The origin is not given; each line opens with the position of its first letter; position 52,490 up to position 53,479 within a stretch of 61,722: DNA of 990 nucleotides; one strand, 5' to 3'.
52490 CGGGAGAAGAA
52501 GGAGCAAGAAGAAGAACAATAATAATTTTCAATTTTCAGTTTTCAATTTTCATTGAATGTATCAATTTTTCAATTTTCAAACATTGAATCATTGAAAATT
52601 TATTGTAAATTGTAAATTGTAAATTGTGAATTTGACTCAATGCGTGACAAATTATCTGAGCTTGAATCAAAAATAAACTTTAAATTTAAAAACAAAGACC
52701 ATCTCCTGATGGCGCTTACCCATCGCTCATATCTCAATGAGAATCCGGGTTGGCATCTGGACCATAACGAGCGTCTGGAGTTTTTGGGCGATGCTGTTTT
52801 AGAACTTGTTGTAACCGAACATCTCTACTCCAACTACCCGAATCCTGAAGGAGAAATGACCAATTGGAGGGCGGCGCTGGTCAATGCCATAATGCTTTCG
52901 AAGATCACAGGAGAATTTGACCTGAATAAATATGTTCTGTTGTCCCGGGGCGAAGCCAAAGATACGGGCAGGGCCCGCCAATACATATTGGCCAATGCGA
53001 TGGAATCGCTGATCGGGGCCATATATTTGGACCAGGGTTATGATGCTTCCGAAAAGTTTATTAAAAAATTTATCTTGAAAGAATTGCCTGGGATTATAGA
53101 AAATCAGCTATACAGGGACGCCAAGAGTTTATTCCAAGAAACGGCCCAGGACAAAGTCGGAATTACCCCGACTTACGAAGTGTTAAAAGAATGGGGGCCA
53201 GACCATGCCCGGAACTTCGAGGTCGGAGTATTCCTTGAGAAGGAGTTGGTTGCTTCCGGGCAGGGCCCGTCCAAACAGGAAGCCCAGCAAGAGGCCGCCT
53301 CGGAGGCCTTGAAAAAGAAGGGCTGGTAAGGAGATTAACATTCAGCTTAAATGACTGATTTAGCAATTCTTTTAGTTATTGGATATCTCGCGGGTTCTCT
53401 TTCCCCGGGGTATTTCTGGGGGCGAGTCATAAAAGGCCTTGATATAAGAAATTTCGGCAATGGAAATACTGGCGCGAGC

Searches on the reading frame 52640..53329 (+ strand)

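Call 70: search_protein_families(library=pfam, proteins=[window:52640-53329:+], max_evalue=0.00001)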
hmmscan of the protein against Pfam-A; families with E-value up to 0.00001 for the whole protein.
window:52640-53329:+ (229 aa): 3 families
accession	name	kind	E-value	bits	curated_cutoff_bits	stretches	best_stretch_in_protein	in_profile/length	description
PF14622.11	Ribonucleas_3_3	-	7.1e-40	136.6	35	1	20-149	3-128/128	Ribonuclease-III-like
PF00636.31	Ribonuclease_3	-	3.4e-27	95.6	27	1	44-133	1-102/102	Ribonuclease III domain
PF00035.32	dsrm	-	2.8e-14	53.9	23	1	161-226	1-65/66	Double-stranded RNA binding motif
